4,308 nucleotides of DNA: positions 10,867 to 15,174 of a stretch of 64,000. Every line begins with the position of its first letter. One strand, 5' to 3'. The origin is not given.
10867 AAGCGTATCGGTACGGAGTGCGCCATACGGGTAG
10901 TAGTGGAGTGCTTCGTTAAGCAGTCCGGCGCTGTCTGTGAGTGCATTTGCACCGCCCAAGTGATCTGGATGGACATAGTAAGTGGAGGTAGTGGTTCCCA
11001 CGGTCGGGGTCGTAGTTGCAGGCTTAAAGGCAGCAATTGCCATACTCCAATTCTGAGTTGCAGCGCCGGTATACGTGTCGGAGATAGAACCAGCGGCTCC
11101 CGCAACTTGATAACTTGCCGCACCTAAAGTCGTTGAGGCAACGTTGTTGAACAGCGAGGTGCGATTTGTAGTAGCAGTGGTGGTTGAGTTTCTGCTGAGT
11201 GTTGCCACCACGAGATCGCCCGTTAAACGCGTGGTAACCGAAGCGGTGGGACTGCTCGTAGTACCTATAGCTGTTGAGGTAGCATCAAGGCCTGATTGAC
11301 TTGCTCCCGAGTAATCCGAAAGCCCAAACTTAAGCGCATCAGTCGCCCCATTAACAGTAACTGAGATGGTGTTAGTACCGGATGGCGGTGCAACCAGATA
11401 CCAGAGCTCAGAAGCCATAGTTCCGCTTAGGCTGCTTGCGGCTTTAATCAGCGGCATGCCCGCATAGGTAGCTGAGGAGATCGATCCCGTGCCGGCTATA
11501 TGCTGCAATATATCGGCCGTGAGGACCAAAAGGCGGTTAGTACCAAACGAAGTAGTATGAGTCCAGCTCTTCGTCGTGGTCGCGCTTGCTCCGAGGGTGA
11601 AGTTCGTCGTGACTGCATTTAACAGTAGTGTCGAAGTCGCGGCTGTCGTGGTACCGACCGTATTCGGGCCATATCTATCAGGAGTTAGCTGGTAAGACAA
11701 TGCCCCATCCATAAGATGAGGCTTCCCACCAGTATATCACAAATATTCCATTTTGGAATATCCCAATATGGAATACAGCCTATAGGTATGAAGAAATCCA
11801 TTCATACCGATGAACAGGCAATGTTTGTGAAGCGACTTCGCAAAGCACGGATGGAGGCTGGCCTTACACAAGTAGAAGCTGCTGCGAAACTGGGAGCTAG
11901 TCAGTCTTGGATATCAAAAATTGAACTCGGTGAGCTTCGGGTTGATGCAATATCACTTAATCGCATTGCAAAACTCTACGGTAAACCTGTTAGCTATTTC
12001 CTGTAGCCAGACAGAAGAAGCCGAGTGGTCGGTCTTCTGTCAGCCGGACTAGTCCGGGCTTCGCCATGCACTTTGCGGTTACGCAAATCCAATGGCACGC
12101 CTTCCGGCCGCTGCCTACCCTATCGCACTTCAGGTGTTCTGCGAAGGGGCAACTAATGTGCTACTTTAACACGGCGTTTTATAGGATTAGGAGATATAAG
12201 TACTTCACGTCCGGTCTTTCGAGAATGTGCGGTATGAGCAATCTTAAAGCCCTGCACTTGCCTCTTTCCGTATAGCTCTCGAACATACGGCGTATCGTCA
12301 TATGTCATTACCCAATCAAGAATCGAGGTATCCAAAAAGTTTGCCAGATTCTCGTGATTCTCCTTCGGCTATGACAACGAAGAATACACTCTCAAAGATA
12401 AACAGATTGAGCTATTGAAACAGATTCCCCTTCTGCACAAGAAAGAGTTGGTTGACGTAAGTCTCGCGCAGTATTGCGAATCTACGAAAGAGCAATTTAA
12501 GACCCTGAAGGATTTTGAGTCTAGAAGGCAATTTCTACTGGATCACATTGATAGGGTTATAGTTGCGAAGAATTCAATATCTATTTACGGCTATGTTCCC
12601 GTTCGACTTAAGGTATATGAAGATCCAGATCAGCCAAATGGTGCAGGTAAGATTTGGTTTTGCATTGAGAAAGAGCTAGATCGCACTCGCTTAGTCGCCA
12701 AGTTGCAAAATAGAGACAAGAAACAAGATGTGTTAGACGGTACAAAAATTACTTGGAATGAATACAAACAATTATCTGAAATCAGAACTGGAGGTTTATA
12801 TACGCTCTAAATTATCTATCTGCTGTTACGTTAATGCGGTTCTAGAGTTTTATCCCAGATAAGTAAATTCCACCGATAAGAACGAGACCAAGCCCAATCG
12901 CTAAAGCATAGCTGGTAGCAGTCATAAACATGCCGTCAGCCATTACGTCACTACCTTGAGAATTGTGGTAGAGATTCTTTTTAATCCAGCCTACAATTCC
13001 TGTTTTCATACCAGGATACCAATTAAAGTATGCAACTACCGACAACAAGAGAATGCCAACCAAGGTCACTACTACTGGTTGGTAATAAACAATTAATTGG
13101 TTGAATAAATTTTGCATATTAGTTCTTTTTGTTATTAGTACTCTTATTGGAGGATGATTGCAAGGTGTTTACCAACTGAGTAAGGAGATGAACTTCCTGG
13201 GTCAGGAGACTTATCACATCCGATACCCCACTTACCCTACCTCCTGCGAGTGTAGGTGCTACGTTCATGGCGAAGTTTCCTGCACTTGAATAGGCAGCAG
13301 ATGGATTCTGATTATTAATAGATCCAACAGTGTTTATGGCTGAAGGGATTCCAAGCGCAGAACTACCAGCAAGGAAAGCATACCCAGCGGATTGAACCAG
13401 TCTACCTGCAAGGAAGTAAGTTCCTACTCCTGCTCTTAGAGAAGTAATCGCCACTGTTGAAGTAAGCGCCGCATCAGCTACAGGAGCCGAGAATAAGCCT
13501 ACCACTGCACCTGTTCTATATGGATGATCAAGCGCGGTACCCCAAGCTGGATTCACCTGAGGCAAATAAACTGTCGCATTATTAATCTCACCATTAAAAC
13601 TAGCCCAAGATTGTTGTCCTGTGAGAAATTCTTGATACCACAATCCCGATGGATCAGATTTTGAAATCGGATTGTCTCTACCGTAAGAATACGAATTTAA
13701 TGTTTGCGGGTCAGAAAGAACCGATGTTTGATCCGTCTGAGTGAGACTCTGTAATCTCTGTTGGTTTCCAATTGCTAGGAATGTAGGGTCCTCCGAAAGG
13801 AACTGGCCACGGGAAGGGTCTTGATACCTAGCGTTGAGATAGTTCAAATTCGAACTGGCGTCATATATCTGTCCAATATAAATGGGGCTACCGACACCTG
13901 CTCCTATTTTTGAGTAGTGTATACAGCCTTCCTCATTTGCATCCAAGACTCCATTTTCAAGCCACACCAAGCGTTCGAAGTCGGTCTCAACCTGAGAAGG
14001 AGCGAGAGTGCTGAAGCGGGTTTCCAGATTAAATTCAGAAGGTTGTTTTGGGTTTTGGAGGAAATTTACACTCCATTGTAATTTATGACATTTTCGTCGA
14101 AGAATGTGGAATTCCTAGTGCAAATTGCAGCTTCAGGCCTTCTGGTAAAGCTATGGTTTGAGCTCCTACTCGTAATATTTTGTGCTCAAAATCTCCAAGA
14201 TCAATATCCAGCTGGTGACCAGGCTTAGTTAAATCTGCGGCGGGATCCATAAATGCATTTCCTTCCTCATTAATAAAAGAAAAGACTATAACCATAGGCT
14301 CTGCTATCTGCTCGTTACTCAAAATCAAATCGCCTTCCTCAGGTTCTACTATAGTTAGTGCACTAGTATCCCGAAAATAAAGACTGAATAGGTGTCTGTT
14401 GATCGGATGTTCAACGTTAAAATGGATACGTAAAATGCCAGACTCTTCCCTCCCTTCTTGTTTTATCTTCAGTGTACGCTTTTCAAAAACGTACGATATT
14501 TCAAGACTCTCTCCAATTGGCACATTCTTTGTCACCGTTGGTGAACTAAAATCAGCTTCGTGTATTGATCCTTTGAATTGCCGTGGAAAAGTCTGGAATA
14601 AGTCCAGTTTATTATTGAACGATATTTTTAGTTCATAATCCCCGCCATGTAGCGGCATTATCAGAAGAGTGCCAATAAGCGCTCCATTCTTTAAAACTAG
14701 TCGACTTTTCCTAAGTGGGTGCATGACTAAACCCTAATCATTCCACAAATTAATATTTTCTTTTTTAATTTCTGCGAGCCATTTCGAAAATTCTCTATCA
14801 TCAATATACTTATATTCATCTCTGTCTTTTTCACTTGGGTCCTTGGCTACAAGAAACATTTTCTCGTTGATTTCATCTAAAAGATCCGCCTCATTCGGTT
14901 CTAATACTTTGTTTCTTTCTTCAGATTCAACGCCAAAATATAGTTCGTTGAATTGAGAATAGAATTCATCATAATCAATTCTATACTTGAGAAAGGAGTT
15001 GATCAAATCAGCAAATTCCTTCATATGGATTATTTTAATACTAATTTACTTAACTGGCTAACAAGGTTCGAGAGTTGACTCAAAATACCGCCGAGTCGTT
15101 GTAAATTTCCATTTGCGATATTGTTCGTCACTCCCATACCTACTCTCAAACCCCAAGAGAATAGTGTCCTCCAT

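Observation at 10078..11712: Orphan RHS cassette is a roughly 1.3-kb duplicate of the main RHS 3' region with a different tip and its own promoter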

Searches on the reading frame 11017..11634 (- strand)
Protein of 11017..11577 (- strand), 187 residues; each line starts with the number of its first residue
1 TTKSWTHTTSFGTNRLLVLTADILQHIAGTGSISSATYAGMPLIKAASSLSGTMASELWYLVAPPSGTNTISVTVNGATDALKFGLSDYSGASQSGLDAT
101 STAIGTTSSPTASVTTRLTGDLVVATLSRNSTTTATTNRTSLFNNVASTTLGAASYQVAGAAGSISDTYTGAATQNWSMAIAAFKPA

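Call 25: search_protein_families(library=pfam, proteins=[window:11017-11577:-], max_evalue=10)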
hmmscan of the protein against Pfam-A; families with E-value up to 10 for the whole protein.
seq(187 aa): 0 families

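Call 71: predict_structure(alignment_id=A5)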
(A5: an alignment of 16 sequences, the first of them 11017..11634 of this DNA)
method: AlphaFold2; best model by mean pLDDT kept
length: 206 residues; sequences in the alignment: 16
mean_pLDDT: 92.5   pTM: 0.90
mean pLDDT of the five models: 92.5, 90.5, 88.8, 87.9, 81.8
residues with pLDDT >= 90: 156; 70-90: 49; 50-70: 1; < 50: 0
segments of 3 or more residues with pLDDT < 50: none
pLDDT, mean of each block of 10 residues (from residue 1): 87 80 93 92 84 96 96 95 95 92 94 90 96 95 95 93 89 96 96 94 94
secondary structure, 60 per line:
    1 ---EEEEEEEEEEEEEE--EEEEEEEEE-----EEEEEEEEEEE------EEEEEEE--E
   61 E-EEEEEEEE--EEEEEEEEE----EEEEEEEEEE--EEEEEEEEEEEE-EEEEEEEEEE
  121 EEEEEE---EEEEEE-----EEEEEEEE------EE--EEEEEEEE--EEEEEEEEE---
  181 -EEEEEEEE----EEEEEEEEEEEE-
elements in order: E4-17 E20-28 E34-44 E51-57 E63-70 E73-81 E86-95 E98-109 E111-126 E130-135 E141-148 E159-166 E169-177 E182-189 E194-205
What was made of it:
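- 11017..11634 (-): T/S-rich insert domain (aa 27-232). It is an all-beta domain of 15 strands, inserted between the last RHS strand and the core end. AF2 pLDDT 92.5, pTM 0.90 (call 71).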

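Call 73: fold_search(model_id=the predicted structure, library=pdb)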
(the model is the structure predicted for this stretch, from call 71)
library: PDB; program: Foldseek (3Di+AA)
matches with E <= 10: 1313; with E <= 0.001: 0
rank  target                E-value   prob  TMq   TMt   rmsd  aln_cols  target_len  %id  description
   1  5hzf                  3.0e-03  0.96  0.32  0.21   9.9       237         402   10  Single Chain Recombinant Globular Head of the Complement System Protein C1q in complex with magnesium (released 2016-03-02)
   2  8wos_A                3.2e-03  0.84  0.31  0.13  12.9       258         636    8  Cryo-EM structure of human SIDT1 protein with C1 symmetry at low pH (released 2024-03-20)
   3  1opo_A                4.4e-03  0.51  0.24  0.20  16.4       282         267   10  THE STRUCTURE OF CARNATION MOTTLE VIRUS (released 2003-04-01)
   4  9h6g_A                5.5e-03  0.57  0.28  0.08  26.3       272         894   10  Inactive Bacteroides ovatus GH98 endoxylanase E361A in complex with arabino-xylooligosaccharide (released 2025-11-05)
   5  5hkj                  5.8e-03  0.94  0.34  0.22   9.9       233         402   10  Single Chain Recombinant Globular Head of the Complement System Protein C1q (released 2016-03-02)
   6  9h6h_A                8.2e-03  0.51  0.28  0.08  26.9       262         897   11  Bacteroides ovatus GH98 endoxylanase with Seleno-methionine substituents (released 2025-11-05)
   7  1opo_C                9.1e-03  0.51  0.26  0.21  16.9       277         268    9  THE STRUCTURE OF CARNATION MOTTLE VIRUS (released 2003-04-01)
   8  9h6h_B                9.6e-03  0.47  0.27  0.08  26.9       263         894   11  Bacteroides ovatus GH98 endoxylanase with Seleno-methionine substituents (released 2025-11-05)
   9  6qe7_B                9.6e-03  0.35  0.24  0.18  19.3       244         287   11  anti-sigma factor domain-containing protein (released 2019-06-12)
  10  8k1b_A                1.0e-02  0.44  0.28  0.24  14.6       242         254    9  SID1 transmembrane family member 1 (released 2024-07-10)
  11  9u61_E                1.1e-02  0.28  0.23  0.05  24.7       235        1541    9  CP/MBL pathways C3 convertase C4b2a and C3 complex (released 2026-01-14)
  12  7v1v_A                1.5e-02  0.66  0.31  0.18  11.4       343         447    8  Difructose dianhydride I synthase/hydrolase (alphaFFase1) from Bifidobacterium dentium, ligand-free form (released 2021-11-03)
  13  8cs9_X                1.6e-02  0.28  0.23  0.09  20.1       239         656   10  Composite reconstruction of Class 1 of the erythrocyte ankyrin-1 complex (released 2022-07-20)
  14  9qvf_A                1.7e-02  0.33  0.24  0.20  17.5       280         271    9  Turnip Crinkle Virus: virus-like particles (TCV-P38+1) (released 2025-04-23)
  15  9h6f_A                2.1e-02  0.41  0.28  0.08  26.7       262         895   11  Bacteroides ovatus GH98 endoxylanase in complex with arabino-xylooligosaccharide (released 2025-11-05)
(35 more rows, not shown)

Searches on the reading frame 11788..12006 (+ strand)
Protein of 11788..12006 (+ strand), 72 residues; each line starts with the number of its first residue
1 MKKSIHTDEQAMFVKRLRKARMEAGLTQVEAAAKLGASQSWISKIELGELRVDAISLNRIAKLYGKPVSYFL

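Call 84: search_protein_families(library=phrogs, proteins=[window:11788-12006:+], max_evalue=0.01)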
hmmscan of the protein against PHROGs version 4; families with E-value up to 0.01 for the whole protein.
window:11788-12006:+ (72 aa): 26 families (the best 25 are shown)
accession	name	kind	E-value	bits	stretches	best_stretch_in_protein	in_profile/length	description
phrog_8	-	transcription regulation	4.6e-13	50.3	1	9-72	73-136/346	transcriptional regulator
phrog_3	-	transcription regulation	9.7e-11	43.1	1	3-69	79-143/430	transcriptional repressor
phrog_2328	-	transcription regulation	2.4e-10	41.3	1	10-68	13-71/128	transcriptional repressor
phrog_2439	-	transcription regulation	1.3e-09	38.4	1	15-72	10-67/367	transcriptional regulator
phrog_5823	-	transcription regulation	1.5e-09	38.5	1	10-69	4-64/404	transcriptional regulator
phrog_2967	-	transcription regulation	4.5e-09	37.2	1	10-65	8-63/225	transcriptional regulator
phrog_4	-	transcription regulation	4.9e-09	36.7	1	7-72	132-192/400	transcriptional repressor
phrog_9908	-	DNA, RNA and nucleotide metabolism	2.1e-07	31.4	1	10-66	11-67/282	DNA binding protein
phrog_2339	-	DNA, RNA and nucleotide metabolism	1.3e-06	29.3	1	10-63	23-74/98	HTH DNA binding protein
phrog_1373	-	transcription regulation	2.4e-06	28.7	1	8-68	60-119/166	transcriptional regulator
phrog_7241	-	transcription regulation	2.7e-06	28.4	1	17-68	66-117/122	transcriptional regulator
phrog_6831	-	transcription regulation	1.1e-05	26.3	1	21-64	14-58/68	transcriptional regulator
phrog_6499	-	transcription regulation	2.1e-05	25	1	15-67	9-67/157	transcriptional regulator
phrog_7396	-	unknown function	7e-05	23.6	1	6-69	9-75/227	-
phrog_6223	-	transcription regulation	0.00014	22.9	1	17-50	10-42/73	transcriptional repressor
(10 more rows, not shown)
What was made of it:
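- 11788..12006 (+): Divergent XRE-family HTH gene (72 aa counted from the internal ATG). PHROG transcriptional regulators (call 84).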

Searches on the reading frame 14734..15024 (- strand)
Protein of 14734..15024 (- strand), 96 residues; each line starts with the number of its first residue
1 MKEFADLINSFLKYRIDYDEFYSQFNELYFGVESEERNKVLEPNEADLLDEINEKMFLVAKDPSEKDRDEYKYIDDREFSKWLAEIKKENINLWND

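Call 7: search_protein_families(library=pfam, proteins=[window:14734-15024:-], max_evalue=0.01)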
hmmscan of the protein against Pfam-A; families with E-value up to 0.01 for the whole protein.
window:14734-15024:- (96 aa): 0 families

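Call 25: search_protein_families(library=pfam, proteins=[window:14737-15024:-], max_evalue=10)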
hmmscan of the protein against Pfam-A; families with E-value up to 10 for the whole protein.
seq(96 aa): 1 family
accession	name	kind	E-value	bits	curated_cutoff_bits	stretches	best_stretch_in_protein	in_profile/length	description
PF23202.1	PAH_ZNF598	-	0.027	15.2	25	1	1-55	22-74/83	ZNF598 PAH domain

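Call 84: search_protein_families(library=phrogs, proteins=[window:14734-15024:-], max_evalue=0.01)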
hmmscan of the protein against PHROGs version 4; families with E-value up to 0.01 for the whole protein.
window:14734-15024:- (96 aa): 0 families
